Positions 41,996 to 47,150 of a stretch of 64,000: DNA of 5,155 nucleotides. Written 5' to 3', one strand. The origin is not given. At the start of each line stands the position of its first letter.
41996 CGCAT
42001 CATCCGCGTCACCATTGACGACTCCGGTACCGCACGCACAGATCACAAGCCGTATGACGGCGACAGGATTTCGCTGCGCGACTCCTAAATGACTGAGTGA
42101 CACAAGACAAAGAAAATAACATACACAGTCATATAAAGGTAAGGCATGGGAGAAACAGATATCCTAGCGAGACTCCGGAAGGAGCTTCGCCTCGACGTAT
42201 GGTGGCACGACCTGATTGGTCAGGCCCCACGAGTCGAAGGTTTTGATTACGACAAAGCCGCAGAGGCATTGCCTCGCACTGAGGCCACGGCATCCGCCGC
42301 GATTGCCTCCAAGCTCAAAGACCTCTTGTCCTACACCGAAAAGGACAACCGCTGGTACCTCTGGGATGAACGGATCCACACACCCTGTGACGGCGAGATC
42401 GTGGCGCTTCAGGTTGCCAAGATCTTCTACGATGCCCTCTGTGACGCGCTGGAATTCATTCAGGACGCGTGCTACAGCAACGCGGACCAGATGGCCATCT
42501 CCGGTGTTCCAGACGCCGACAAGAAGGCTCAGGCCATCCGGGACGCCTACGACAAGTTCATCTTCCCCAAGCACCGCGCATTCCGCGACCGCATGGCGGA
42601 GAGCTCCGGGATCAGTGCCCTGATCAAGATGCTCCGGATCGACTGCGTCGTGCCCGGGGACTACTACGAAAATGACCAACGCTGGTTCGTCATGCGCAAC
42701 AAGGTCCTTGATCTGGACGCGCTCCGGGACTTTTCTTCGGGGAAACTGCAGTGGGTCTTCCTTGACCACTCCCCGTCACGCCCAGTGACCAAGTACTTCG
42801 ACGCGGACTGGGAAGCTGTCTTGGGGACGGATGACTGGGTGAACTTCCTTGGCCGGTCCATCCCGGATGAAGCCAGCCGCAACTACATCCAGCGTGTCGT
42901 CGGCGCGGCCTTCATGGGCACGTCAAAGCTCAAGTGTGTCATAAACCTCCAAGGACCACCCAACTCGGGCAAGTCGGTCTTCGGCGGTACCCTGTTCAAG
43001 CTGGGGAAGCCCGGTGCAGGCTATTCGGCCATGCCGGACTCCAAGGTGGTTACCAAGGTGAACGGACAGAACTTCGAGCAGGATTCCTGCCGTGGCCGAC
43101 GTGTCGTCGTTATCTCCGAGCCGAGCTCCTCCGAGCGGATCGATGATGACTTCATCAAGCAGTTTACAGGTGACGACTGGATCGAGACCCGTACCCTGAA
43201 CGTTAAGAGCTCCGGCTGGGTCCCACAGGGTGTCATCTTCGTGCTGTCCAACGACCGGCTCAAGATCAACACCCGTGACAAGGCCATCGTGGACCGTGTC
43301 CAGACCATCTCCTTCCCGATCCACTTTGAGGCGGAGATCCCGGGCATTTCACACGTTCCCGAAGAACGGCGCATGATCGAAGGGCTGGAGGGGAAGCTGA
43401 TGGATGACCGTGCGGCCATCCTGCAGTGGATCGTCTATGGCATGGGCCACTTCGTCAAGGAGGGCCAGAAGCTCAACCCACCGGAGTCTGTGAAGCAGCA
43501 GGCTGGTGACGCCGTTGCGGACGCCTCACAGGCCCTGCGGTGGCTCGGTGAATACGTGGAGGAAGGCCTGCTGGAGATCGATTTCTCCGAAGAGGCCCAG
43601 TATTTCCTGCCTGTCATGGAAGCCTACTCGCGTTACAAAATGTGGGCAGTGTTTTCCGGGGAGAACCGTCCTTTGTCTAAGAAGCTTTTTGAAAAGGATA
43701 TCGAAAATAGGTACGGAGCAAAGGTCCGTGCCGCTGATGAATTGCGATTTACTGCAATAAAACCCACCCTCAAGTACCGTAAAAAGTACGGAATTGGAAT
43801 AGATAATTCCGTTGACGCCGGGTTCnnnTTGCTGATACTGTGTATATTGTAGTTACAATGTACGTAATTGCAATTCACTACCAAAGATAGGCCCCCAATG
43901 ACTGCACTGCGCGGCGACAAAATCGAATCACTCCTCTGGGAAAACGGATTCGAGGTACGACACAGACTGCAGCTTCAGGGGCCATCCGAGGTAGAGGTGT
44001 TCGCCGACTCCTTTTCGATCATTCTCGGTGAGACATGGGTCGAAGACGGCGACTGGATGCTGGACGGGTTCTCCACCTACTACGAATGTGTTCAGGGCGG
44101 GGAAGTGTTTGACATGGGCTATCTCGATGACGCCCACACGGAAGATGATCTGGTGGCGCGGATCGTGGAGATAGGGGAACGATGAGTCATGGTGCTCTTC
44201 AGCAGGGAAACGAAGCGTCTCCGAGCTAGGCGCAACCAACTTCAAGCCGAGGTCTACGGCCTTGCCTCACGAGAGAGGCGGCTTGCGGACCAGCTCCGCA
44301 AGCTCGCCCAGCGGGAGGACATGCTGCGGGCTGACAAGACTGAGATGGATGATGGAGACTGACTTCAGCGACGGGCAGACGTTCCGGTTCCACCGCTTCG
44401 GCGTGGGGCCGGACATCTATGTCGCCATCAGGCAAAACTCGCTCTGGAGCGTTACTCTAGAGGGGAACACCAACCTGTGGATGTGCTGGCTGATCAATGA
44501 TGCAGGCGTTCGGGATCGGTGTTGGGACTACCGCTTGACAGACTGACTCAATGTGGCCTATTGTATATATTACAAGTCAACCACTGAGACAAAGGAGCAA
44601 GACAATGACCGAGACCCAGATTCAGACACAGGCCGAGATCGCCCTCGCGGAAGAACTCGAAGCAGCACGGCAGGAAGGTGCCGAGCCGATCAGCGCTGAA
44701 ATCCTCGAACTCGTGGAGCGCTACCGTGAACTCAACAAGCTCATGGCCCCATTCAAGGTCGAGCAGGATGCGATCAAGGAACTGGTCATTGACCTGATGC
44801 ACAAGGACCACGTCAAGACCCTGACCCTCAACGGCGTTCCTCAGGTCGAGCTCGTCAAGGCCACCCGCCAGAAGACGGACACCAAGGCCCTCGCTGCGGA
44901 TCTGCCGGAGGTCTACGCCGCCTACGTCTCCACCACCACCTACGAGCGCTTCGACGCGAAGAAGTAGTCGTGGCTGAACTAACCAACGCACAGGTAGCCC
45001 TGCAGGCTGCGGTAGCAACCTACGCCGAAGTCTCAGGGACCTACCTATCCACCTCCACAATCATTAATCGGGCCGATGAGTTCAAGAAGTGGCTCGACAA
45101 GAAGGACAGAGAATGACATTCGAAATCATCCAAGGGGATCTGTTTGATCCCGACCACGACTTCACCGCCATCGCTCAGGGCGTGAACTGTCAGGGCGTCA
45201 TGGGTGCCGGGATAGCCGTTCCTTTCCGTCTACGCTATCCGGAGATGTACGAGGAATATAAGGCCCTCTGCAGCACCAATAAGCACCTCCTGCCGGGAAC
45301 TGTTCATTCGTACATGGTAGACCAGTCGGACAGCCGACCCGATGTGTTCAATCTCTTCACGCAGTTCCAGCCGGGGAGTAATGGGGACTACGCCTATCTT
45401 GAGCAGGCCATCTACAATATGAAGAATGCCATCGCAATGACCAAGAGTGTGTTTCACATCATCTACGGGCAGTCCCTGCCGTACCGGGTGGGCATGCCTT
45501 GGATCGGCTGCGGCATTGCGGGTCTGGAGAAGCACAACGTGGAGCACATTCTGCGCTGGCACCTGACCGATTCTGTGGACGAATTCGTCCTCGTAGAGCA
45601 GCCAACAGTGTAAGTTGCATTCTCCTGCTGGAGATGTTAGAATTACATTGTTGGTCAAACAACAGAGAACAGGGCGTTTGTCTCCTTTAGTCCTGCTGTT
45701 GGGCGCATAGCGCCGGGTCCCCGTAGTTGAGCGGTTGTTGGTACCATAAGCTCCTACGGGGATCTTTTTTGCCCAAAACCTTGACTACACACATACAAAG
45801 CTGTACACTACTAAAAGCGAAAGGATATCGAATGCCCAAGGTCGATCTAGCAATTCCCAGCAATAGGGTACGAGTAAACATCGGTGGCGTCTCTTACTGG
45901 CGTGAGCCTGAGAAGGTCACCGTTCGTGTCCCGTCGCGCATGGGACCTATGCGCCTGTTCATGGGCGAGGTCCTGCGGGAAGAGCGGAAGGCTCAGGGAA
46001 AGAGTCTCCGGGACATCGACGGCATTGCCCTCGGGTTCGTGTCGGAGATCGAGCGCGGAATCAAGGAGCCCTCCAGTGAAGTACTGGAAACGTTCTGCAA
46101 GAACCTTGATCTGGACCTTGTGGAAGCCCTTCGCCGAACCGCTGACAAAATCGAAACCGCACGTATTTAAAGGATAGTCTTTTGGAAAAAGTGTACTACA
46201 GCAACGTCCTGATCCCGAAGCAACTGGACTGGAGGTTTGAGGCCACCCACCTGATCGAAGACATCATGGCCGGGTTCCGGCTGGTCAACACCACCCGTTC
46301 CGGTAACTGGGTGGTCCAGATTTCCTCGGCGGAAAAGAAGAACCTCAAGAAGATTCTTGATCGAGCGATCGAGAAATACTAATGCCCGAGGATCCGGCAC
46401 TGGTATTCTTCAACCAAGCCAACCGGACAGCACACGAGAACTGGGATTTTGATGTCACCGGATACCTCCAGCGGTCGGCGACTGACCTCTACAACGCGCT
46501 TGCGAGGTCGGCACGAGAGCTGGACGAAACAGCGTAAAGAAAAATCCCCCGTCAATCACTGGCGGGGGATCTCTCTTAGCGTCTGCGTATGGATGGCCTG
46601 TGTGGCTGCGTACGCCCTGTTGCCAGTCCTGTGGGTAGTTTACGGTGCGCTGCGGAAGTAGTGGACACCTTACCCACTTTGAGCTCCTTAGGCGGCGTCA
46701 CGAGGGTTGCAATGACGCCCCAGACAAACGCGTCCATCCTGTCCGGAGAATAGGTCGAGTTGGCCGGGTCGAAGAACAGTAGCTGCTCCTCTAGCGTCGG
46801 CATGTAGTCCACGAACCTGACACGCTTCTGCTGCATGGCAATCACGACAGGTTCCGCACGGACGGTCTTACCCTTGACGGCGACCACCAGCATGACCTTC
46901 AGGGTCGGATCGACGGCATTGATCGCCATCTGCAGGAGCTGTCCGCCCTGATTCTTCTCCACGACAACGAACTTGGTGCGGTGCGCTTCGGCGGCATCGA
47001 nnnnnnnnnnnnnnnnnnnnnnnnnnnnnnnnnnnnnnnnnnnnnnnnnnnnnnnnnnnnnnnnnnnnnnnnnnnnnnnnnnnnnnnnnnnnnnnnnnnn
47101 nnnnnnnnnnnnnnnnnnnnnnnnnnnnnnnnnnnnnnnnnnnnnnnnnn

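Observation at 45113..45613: Stand-alone macro-domain protein: candidate anti-defence ADP-ribose processing enzyme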

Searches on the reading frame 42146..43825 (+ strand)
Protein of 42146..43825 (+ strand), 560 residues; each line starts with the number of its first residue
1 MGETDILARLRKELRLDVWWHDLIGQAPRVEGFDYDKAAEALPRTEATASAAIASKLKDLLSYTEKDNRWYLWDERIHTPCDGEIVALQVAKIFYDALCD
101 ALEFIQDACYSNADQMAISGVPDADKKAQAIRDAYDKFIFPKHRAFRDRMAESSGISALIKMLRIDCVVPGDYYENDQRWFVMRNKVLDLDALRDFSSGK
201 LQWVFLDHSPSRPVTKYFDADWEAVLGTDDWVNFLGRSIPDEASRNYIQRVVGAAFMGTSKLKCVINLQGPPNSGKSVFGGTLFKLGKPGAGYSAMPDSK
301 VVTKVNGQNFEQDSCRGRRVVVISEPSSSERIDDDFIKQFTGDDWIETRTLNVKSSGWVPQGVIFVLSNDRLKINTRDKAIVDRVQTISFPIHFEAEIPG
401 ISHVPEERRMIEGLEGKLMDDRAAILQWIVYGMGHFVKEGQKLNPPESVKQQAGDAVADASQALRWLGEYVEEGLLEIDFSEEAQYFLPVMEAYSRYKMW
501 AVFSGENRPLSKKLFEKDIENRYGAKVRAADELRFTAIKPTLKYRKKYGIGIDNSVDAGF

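Call 69: find_related_loci(query=window:42146-43825:+, collection=viral_contigs, flank=10000)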
Query window:42146-43825:+ (560 aa) in viral_contigs; peptide patterns used: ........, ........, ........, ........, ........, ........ (x = any residue, [..] = any of these).
7 stretches matched a pattern; 1 encode a relative of the query (tblastn E <= 1e-3); 1 distinct loci.
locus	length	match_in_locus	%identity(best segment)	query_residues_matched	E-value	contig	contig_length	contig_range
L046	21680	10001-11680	81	1-560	0e+0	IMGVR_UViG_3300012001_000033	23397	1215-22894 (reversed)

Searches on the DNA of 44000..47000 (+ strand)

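Call 8: search_dna_similar(query=window:44000-47000:+, collection=phages, mode=near, max_rows=20)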
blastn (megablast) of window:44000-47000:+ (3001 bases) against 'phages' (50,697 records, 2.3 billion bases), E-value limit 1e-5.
No match.

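Call 76: search_rna_families(source=window, start=45560, end=45860, threshold=evalue, max_evalue=10, show_alignments=2)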
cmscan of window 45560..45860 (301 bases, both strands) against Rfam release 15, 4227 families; matches with E-value up to 10: 1.
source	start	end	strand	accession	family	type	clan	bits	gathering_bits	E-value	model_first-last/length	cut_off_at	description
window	45691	45718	+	RF02939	COG2908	Cis-reg;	-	13.9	58.7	0.73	1-45/45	no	COG2908 RNA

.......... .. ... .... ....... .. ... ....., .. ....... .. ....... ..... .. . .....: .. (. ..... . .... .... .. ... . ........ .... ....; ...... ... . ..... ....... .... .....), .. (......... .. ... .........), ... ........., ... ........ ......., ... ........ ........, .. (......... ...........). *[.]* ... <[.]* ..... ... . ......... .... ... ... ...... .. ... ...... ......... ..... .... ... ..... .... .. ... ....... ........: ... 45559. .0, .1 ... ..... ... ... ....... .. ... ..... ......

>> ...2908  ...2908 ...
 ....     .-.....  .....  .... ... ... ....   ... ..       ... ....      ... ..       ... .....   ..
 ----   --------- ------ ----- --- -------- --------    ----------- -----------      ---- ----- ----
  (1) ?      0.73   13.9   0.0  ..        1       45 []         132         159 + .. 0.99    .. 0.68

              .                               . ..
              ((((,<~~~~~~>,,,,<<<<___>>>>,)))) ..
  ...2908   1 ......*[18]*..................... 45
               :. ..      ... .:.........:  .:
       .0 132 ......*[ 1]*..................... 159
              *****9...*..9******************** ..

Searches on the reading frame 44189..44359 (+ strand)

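Call 6: search_protein_families(library=pfam, proteins=[window:44189-44359:+], max_evalue=0.1)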
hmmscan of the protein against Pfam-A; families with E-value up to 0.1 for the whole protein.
window:44189-44359:+ (57 aa): 5 families
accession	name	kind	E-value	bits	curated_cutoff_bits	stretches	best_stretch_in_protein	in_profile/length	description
PF24319.2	DUF7491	-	0.002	18.8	30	1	5-54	41-90/90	Coiled-coil region of unknown function (DUF7491)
PF04977.20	DivIC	-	0.015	15.5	28.9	1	9-47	20-58/80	Septum formation initiator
PF03131.22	bZIP_Maf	-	0.018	16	22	1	7-45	25-63/92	bZIP Maf transcription factor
PF12072.13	RNase_Y_N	-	0.048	13.5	32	1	10-53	72-115/201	RNase Y N-terminal region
PF19390.4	DUF5965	-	0.089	13.6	25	0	5-24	19-38/74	Family of unknown function (DUF5965)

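Call 7: search_protein_families(library=phrogs, proteins=[window:44189-44359:+], max_evalue=0.01)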
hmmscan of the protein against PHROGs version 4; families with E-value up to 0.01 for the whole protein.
window:44189-44359:+ (57 aa): 0 families

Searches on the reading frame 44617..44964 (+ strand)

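Call 6: search_protein_families(library=pfam, proteins=[window:44617-44964:+], max_evalue=0.1)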
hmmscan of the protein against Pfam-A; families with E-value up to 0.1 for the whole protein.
window:44617-44964:+ (116 aa): 3 families
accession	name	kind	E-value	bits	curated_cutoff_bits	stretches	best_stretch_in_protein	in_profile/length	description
PF24091.1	DUF7376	-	0.00081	19.6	27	1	7-84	69-147/219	Family of unknown function (DUF7376)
PF07739.18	TipAS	-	0.054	14.4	23.8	1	7-45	37-75/117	TipAS antibiotic-recognition domain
PF03776.19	MinE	-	0.08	13.4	25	0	8-58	11-63/68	Septum formation topological specificity factor MinE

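Call 7: search_protein_families(library=phrogs, proteins=[window:44617-44964:+], max_evalue=0.01)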
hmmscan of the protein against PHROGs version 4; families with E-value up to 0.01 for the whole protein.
window:44617-44964:+ (116 aa): 4 families
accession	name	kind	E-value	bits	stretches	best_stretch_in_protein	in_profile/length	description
phrog_434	-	DNA, RNA and nucleotide metabolism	4.5e-09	37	1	20-116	264-363/372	RecE-like recombination exonuclease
phrog_6244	-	unknown function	1e-07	33.4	1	24-113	12-104/107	-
phrog_1956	-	unknown function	4.1e-06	27.9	1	29-113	7-89/93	-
phrog_2362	-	unknown function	0.00045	21.1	1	9-83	77-150/223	-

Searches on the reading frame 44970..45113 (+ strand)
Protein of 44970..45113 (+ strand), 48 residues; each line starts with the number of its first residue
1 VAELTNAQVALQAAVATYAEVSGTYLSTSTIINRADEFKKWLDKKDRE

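Call 6: search_protein_families(library=pfam, proteins=[window:44970-45113:+], max_evalue=0.1)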
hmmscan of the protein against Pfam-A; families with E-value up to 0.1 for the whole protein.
window:44970-45113:+ (48 aa): 0 families

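Call 7: search_protein_families(library=phrogs, proteins=[window:44970-45113:+], max_evalue=0.01)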
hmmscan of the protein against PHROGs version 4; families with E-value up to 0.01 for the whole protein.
window:44970-45113:+ (48 aa): 3 families
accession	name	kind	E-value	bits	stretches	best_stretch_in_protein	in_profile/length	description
phrog_34179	-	unknown function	0.00012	23.3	1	1-46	1-43/86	-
phrog_993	-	unknown function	0.0013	19.5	1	8-47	116-156/210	-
phrog_8385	-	unknown function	0.0056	17.8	1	2-47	6-48/119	-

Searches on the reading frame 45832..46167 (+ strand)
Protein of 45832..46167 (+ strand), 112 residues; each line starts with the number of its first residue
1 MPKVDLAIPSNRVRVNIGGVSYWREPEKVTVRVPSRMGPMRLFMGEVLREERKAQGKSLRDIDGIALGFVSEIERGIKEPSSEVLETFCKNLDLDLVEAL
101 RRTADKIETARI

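Call 6: search_protein_families(library=pfam, proteins=[window:45832-46167:+], max_evalue=0.1)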
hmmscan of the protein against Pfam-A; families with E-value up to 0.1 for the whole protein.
window:45832-46167:+ (112 aa): 3 families
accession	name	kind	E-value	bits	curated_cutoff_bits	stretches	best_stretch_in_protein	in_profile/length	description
PF01381.28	HTH_3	-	1.6e-05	25.2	23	1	48-97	1-53/55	Helix-turn-helix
PF13560.12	HTH_31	-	0.00029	21.5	27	1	44-98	2-60/64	Helix-turn-helix domain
PF13443.12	HTH_26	-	0.021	15.5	22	1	47-104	4-62/63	Cro/C1-type HTH DNA-binding domain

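Call 7: search_protein_families(library=phrogs, proteins=[window:45832-46167:+], max_evalue=0.01)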
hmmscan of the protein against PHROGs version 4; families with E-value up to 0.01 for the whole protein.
window:45832-46167:+ (112 aa): 1 family
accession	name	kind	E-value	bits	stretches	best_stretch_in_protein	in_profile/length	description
phrog_3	-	transcription regulation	0.0099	16.7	1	36-98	81-144/430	transcriptional repressor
